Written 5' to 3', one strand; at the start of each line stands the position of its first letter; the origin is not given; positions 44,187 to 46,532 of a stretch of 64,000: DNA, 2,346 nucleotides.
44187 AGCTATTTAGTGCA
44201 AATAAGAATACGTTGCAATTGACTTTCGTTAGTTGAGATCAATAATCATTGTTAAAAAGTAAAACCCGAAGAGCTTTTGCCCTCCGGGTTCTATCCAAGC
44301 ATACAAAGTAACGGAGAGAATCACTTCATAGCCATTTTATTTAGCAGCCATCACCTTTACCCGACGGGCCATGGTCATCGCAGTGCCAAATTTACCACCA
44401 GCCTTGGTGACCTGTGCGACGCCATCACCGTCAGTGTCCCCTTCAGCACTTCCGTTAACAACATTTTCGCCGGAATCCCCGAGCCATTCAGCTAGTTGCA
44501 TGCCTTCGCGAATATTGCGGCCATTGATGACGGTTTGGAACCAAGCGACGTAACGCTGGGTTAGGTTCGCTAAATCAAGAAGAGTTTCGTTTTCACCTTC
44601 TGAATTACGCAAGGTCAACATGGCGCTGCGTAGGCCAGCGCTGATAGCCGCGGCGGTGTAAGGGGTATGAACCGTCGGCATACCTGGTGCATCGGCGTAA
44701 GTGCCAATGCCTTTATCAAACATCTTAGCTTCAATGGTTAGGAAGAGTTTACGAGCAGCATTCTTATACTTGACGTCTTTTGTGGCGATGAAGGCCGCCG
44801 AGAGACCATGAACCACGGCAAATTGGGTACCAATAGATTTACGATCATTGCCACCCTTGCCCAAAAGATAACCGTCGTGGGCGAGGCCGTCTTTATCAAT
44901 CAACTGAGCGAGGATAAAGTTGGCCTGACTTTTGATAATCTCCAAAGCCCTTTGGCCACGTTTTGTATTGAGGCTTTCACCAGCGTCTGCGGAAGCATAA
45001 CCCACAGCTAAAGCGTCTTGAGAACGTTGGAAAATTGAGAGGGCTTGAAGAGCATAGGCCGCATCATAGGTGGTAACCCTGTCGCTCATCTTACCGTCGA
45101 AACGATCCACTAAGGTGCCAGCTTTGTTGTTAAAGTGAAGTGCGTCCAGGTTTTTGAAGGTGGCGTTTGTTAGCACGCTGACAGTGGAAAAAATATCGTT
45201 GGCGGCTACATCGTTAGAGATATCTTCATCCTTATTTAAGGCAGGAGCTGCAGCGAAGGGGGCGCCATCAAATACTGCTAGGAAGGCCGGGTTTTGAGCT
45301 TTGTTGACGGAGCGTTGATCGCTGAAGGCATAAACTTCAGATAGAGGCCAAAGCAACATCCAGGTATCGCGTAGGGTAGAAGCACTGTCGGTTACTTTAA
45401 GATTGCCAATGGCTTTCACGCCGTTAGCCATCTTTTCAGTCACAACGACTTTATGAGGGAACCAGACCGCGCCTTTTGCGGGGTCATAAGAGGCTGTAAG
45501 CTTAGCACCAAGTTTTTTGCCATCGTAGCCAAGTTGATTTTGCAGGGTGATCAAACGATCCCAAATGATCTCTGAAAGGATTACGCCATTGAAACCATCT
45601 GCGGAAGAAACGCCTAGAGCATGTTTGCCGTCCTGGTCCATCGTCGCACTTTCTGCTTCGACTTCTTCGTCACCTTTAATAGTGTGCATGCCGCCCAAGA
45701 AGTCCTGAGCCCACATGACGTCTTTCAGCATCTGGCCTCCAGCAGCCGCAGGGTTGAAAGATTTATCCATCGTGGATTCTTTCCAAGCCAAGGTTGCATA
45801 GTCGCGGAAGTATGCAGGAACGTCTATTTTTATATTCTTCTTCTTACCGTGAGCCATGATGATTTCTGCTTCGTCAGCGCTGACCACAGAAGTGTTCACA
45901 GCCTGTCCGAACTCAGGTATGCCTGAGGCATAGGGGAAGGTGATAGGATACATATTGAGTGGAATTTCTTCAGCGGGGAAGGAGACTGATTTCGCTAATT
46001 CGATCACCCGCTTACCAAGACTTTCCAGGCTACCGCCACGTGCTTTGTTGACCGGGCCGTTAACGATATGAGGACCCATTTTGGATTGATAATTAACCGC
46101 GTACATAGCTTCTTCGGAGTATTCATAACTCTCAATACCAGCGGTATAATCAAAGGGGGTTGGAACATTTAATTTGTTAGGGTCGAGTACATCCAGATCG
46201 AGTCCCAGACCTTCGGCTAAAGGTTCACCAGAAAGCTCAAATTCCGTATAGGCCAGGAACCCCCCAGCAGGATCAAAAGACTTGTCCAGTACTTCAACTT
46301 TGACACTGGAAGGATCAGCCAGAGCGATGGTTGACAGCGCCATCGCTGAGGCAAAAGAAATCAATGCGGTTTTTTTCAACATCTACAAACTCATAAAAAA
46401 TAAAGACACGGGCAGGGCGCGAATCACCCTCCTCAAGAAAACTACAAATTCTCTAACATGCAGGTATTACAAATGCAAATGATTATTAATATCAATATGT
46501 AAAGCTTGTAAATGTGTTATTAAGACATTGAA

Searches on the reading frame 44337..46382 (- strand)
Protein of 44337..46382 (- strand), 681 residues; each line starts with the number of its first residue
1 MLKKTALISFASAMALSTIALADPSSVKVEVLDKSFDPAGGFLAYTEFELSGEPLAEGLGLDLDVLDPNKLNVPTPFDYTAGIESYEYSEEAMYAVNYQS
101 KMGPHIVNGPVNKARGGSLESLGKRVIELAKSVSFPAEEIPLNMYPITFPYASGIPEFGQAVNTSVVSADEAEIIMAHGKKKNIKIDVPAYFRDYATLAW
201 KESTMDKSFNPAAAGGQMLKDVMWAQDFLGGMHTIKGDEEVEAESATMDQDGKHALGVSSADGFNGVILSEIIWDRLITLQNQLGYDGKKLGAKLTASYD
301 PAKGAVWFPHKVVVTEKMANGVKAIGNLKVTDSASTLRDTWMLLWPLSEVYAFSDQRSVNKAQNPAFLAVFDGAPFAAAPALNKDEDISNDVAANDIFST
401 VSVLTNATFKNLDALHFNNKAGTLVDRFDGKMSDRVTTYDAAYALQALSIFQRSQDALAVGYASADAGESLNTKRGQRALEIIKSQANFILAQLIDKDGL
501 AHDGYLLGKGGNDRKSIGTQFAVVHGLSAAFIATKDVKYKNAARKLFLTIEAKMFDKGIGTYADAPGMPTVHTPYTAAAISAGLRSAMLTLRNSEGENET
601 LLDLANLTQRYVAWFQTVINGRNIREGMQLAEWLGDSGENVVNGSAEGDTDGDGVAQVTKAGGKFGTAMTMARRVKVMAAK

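Call 3: search_protein_families(library=pfam, proteins=[window:44337-46382:-], max_evalue=0.1)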
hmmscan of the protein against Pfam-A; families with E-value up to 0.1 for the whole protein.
window:44337-46382:- (681 aa): 0 families

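Call 4: search_protein_families(library=ncbifam, proteins=[window:44337-46382:-], max_evalue=0.1)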
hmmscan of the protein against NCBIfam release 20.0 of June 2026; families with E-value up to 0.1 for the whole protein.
window:44337-46382:- (681 aa): 0 families

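Call 47: search_solved_structures(query=window:44337-46382:-, max_evalue=10)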
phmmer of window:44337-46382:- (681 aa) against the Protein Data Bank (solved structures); distinct sequences matched with E-value up to 10: 0.

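Call 61: find_homologous_proteins(query=window:44337-46382:-, max_evalue=0.001)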
Query window:44337-46382:- (681 aa): 435 proteins with E <= 0.001 among 8000 candidates; the best 120 are listed.
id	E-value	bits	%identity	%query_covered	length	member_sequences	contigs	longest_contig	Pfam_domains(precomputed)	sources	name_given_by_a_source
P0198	0.0e+0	1511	100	100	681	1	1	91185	-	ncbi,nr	ncbi:MAG: hypothetical protein OQJ97_13000 [Rhodospirillales bacterium]|nr:hypothetical protein [Rho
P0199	0.0e+0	1392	91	100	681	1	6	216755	-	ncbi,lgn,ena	-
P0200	0.0e+0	1235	81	100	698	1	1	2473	-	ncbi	-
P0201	0.0e+0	1153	77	100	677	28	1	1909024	-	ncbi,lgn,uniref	ncbi:hypothetical protein [Pseudovibrio sp. SCP19]|uniref:hypothetical protein n=1 Tax=Pseudovibrio 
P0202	0.0e+0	1138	75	100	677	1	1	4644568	-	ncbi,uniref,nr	ncbi:hypothetical protein [Flexibacterium corallicola]|uniref:hypothetical protein n=1 Tax=Flexibact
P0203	0.0e+0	1102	74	100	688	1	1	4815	-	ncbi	-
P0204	0.0e+0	1071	70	100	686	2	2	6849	-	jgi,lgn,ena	-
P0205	0.0e+0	1064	71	98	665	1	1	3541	-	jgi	jgi:hypothetical protein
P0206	0.0e+0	1064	71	99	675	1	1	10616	-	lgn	-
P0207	0.0e+0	1051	71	96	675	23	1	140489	-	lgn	-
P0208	0.0e+0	1029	70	96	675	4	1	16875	-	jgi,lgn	-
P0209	0.0e+0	1028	67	99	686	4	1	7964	-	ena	-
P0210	0.0e+0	1028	68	99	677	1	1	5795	-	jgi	jgi:hypothetical protein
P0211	0.0e+0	1010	68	100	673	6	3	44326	-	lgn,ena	-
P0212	2.3e-298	1009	66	100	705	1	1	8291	-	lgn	-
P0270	3.3e-260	883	60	99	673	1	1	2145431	-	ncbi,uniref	ncbi:hypothetical protein [Vibrio sp. HN007]|uniref:hypothetical protein n=1 Tax=Vibrio iocasae TaxI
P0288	5.4e-255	866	59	100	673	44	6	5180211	-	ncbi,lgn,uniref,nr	ncbi:hypothetical protein [Moritella viscosa]|uniref:Lipoprotein n=1 Tax=Moritella viscosa TaxID=808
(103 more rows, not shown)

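Call 62: find_encoding_contigs(protein=P0288, flank=9000, max_places=1)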
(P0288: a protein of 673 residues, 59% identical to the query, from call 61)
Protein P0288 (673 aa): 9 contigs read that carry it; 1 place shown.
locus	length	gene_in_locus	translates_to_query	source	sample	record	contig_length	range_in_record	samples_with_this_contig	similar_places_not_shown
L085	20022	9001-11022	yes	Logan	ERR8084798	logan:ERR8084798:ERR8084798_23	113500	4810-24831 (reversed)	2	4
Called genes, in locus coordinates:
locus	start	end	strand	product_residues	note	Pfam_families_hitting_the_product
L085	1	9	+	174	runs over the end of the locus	PF02600:DsbB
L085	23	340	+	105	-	PF06844:DUF1244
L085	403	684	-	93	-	PF06865:Ppnp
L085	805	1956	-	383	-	-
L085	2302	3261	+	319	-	PF09982:LpxR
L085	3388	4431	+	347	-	-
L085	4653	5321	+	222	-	PF01852:START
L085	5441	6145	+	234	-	PF00072:Response_reg, PF00486:Trans_reg_C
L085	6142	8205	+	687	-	PF00512:HisKA, PF02518:HATPase_c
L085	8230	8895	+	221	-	PF11201:DUF2982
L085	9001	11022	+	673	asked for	-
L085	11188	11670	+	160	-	-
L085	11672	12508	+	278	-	PF03239:FTR1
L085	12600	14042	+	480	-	PF00890:FAD_binding_2 (weak), PF01266:DAO (weak), PF01593:Amino_oxidase, PF03486:HI0933_like (weak), PF07992:Pyr_redox_2 (weak), PF12831:FAD_oxidored (weak), PF13450:NAD_binding_8, PF03275:GLF (weak), +2 more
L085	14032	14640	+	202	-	-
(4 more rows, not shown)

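Call 63: find_encoding_contigs(protein=P0270, flank=9000, max_places=1)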
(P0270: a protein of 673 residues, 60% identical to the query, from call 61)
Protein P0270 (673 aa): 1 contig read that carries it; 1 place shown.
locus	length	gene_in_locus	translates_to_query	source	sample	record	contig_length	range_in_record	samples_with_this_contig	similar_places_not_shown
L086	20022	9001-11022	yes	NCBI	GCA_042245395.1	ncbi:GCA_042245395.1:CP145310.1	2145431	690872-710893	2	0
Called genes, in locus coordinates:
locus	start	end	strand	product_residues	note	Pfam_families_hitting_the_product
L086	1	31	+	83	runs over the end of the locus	PF00381:PTS-HPr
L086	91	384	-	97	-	PF09981:DUF2218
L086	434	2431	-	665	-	PF07715:Plug, PF00593:TonB_dep_Rec_b-barrel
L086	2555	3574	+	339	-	PF00165:HTH_AraC (weak), PF12833:HTH_18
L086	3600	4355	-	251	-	PF02463:SMC_N, PF13175:AAA_15 (faint), PF13476:AAA_23 (weak), PF00005:ABC_tran, PF13304:AAA_21 (faint)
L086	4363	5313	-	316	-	PF01032:FecCD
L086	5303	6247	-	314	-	PF01032:FecCD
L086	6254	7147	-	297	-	PF01497:Peripla_BP_2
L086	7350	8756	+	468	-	PF00890:FAD_binding_2 (faint), PF01134:GIDA (weak), PF01262:AlaDh_PNT_C (faint), PF07992:Pyr_redox_2, PF12831:FAD_oxidored, PF13738:Pyr_redox_3, PF00070:Pyr_redox, PF02852:Pyr_redox_dim, +4 more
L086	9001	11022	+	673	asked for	-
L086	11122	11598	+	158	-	-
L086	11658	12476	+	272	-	PF03239:FTR1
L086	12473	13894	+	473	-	PF00890:FAD_binding_2 (weak), PF01266:DAO, PF01494:FAD_binding_3 (weak), PF03486:HI0933_like (weak), PF07992:Pyr_redox_2 (weak), PF12831:FAD_oxidored, PF13450:NAD_binding_8, PF01593:Amino_oxidase, +2 more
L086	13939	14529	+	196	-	-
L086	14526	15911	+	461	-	-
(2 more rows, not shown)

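Call 81: search_protein_families(library=pfam, alignment_id=A5, max_evalue=1)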
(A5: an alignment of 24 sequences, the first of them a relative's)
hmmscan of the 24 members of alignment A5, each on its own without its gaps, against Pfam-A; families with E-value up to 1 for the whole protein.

A. member 1, P0198 (681 aa): 0 families

B. families by the number of members that match (of 24 scanned): 7 families
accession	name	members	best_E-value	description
PF06662.19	C5-epim_C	2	0.14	D-glucuronyl C5-epimerase C-terminus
PF24881.1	DUF7739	1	0.11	Domain of unknown function (DUF7739)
PF22647.2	EF_0837-like_N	1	0.13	Deacetylase EF_0837-like composite domain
PF07944.18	Beta-AFase-like_GH127_cat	1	0.18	Beta-L-arabinofuranosidase, GH127 catalytic domain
PF08360.16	TetR_C_5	1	0.2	QacR-like protein, C-terminal region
PF14220.11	DUF4329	1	0.2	Domain of unknown function (DUF4329)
PF18419.6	ATP-grasp_6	1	0.22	ATP-grasp-like domain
